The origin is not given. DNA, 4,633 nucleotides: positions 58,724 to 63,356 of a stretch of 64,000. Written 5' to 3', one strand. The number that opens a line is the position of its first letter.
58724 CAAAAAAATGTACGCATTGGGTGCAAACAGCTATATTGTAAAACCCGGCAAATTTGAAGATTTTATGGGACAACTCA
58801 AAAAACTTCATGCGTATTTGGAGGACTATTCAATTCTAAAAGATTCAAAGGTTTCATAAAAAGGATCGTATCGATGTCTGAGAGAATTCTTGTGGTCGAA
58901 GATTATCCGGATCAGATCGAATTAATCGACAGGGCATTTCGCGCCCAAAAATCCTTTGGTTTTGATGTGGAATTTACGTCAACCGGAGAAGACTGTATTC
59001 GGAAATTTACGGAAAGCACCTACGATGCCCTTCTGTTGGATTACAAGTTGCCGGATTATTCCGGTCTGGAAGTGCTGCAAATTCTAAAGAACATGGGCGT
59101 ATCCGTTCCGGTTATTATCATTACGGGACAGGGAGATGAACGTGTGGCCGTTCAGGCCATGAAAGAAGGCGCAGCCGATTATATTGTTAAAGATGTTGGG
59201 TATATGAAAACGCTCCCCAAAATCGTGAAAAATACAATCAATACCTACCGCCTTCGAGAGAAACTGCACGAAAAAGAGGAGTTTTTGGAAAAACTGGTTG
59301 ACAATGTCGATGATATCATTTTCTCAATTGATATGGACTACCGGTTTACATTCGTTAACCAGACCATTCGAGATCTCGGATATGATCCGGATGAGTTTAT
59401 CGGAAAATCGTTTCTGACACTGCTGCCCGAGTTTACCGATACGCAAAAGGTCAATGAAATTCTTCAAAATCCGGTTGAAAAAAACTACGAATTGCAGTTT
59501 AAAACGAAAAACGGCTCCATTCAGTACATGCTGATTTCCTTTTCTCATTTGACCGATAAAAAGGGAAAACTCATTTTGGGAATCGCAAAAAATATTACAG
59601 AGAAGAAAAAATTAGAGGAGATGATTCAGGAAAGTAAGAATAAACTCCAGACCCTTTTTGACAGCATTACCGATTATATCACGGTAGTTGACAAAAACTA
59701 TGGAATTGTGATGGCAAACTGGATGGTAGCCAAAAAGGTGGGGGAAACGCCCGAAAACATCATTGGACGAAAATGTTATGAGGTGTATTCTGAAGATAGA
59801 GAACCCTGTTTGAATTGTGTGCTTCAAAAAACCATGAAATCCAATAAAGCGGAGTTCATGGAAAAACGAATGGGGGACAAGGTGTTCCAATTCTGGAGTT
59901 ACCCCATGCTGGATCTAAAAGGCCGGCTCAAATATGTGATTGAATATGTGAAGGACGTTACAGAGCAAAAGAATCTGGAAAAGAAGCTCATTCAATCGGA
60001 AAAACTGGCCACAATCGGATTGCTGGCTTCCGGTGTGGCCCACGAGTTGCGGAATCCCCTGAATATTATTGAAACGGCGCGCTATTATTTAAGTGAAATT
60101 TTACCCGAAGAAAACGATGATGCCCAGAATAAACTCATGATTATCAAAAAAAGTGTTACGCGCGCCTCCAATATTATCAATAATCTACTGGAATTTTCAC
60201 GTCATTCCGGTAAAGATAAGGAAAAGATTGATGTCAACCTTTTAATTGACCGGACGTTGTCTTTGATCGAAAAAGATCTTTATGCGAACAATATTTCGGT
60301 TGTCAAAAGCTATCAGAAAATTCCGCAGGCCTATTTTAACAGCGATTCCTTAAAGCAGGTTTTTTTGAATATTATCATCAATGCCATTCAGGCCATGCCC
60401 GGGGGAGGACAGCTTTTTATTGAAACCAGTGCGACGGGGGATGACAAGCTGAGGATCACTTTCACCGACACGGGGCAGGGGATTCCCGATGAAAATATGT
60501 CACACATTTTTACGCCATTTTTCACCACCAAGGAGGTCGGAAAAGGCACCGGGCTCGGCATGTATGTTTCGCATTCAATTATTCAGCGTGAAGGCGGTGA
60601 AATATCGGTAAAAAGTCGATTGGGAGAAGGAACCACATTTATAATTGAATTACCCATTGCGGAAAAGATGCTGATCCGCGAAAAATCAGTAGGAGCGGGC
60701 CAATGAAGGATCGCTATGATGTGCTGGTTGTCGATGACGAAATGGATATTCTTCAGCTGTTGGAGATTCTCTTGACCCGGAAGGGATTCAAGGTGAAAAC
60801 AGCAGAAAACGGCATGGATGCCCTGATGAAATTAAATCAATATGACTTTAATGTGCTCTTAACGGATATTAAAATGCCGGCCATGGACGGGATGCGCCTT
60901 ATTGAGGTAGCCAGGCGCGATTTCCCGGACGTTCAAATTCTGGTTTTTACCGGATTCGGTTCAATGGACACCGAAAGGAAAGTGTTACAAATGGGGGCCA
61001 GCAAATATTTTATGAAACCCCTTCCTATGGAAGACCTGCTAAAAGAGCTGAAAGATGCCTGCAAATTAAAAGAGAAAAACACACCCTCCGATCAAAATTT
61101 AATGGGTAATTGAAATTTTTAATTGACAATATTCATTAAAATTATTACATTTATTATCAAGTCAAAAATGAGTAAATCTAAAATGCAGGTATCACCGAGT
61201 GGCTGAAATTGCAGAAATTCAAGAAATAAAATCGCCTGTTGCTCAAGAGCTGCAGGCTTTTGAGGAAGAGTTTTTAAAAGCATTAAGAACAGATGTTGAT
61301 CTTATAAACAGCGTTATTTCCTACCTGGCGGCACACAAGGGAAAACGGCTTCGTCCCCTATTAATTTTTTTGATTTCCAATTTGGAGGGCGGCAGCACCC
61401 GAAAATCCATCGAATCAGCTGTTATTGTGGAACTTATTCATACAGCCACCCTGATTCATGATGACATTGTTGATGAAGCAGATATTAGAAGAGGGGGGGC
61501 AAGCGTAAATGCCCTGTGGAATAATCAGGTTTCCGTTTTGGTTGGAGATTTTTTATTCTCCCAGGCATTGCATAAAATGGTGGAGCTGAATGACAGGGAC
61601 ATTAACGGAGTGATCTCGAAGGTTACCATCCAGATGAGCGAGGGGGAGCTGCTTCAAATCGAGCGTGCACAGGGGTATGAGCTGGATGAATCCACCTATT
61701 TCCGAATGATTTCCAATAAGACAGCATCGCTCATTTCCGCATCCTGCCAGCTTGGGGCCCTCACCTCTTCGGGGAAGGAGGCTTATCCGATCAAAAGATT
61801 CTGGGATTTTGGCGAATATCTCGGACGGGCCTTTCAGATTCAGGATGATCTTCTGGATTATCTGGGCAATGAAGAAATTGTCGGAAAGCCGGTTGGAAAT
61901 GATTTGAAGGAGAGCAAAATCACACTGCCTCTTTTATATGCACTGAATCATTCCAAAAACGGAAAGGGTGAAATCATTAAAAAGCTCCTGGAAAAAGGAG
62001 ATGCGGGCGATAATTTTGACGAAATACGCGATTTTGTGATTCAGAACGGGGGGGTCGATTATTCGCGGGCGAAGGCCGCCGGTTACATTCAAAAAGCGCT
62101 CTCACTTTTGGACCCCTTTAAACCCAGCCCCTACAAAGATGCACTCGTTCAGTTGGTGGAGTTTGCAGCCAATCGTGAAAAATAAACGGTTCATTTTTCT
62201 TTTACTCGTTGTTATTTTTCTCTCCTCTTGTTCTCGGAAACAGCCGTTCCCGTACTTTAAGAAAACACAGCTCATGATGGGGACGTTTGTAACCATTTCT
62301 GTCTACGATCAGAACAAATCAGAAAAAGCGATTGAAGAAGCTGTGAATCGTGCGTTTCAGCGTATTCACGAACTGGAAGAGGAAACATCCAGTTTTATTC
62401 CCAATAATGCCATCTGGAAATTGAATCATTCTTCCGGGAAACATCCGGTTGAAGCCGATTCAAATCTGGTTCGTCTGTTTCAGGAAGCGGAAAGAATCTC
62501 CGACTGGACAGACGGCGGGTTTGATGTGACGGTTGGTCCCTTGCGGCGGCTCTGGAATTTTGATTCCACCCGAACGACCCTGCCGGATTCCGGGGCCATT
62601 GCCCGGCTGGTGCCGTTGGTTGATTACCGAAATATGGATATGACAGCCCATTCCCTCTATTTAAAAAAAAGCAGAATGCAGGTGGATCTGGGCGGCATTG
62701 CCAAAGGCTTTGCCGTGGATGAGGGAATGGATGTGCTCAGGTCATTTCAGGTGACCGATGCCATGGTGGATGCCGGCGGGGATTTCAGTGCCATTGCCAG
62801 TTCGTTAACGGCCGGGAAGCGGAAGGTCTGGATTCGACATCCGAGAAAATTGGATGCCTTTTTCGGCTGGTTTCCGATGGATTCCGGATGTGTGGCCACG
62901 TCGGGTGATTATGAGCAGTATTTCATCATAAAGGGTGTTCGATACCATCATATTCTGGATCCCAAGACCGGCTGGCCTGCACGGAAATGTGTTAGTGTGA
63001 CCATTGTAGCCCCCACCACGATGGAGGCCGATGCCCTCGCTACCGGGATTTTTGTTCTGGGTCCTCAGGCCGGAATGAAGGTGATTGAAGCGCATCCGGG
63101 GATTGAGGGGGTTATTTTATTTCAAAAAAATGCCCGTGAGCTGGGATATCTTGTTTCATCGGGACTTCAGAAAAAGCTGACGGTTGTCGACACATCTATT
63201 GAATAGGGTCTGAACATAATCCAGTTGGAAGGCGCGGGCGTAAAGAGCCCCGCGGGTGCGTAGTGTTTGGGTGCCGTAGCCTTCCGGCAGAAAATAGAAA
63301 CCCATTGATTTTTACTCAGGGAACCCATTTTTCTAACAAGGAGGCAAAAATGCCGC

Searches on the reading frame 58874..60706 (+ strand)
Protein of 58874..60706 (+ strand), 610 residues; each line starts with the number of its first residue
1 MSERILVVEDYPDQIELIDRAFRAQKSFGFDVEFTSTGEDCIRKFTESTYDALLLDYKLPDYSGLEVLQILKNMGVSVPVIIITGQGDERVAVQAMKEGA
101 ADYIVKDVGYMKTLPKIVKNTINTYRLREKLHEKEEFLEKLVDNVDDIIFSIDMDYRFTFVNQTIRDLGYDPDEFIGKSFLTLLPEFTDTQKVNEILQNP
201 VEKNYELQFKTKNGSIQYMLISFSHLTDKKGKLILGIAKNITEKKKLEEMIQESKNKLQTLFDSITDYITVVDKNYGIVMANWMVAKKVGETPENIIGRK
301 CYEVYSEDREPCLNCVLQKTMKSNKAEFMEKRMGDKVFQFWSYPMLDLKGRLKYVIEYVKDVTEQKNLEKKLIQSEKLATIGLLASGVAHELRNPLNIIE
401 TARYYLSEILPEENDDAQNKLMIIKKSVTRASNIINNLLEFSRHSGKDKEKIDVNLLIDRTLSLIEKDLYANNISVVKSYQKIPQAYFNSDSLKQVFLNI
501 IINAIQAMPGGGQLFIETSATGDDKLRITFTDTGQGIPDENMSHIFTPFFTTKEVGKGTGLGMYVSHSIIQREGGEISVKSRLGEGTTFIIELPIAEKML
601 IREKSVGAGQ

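Call 74: search_protein_families(library=pfam, proteins=[window:58874-60706:+], max_evalue=0.00001)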
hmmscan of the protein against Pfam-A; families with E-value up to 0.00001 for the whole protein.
window:58874-60706:+ (610 aa): 6 families
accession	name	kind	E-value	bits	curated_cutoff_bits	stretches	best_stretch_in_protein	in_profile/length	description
PF02518.31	HATPase_c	-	1.6e-26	93.4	26.4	1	490-596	3-110/111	Histidine kinase-, DNA gyrase B-, and HSP90-like ATPase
PF13426.13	PAS_9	-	8.8e-25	87.4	27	2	147-243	2-103/103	PAS domain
PF08448.16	PAS_4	-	9.5e-23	81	23.1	2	142-245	1-109/110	PAS fold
PF00072.30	Response_reg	-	1.3e-22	80.5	30.2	1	5-109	1-102/111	Response regulator receiver domain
PF00989.32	PAS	-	1.5e-15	57.6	22.6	1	136-238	1-110/113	PAS fold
PF00512.31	HisKA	-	9.4e-12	45.3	26.9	1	383-444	4-63/66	His Kinase A (phospho-acceptor) domain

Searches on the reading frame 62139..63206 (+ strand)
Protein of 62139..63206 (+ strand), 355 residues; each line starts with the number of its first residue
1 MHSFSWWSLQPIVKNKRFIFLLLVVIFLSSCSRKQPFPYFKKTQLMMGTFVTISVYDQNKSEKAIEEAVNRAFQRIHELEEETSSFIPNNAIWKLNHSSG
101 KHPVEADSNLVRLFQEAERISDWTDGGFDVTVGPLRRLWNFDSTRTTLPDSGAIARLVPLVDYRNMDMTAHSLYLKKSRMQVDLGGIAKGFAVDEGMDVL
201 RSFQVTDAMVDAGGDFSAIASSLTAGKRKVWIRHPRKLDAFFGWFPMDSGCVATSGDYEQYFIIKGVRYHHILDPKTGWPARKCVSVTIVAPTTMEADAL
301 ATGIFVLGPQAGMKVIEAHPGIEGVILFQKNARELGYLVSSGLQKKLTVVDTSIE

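Call 58: find_encoding_contigs(protein=window:62139-63206:+, flank=10000, max_places=1)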
Protein window:62139-63206:+ (355 aa): no gene with exactly this product is on record in the collection.
